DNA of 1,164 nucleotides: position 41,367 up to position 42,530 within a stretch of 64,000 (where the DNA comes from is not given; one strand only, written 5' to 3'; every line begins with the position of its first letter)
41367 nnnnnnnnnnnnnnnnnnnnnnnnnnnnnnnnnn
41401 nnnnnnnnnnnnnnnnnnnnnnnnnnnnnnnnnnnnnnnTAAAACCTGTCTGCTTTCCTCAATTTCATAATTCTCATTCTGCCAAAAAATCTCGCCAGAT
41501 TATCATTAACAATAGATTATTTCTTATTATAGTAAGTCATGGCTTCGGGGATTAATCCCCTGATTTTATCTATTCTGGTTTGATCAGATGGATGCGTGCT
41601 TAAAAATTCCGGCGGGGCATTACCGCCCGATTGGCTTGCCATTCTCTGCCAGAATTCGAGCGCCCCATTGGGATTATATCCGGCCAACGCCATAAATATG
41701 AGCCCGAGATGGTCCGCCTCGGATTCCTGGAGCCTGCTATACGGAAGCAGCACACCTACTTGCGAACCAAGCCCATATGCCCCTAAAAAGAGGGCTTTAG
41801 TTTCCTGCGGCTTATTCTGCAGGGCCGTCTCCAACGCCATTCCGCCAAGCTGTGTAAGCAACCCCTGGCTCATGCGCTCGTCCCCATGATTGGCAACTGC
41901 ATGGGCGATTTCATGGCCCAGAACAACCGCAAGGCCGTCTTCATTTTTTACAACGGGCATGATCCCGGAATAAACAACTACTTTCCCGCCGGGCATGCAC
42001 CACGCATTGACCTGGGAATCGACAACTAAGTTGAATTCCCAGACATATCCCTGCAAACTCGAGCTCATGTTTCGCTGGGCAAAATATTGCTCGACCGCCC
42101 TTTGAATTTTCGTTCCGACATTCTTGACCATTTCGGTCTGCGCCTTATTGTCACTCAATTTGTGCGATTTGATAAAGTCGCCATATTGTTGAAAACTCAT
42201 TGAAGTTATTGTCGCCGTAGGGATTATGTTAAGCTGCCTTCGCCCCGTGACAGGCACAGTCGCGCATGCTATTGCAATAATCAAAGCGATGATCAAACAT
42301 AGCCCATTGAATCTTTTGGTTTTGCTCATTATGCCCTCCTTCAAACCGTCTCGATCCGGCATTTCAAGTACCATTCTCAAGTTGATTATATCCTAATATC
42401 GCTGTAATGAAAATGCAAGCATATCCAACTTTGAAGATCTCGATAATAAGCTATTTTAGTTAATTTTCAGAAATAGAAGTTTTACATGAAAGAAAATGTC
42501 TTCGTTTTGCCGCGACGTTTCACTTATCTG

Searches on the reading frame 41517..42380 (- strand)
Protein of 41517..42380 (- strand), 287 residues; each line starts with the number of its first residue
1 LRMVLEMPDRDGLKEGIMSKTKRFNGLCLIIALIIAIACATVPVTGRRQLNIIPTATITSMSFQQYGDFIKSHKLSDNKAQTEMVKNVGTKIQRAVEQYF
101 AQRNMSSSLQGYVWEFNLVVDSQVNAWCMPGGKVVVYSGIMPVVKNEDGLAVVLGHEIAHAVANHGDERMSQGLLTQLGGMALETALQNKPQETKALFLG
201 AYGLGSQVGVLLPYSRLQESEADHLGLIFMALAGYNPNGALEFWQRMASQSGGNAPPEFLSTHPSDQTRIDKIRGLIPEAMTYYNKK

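Call 80: search_protein_families(library=pfam, proteins=[window:41517-42380:-], max_evalue=0.00001)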
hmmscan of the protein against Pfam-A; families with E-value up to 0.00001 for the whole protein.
window:41517-42380:- (287 aa): 1 family
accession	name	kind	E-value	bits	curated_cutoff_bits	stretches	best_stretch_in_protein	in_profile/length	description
PF01435.24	Peptidase_M48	-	2.6e-35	122.4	20.3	1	91-275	6-184/186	Peptidase family M48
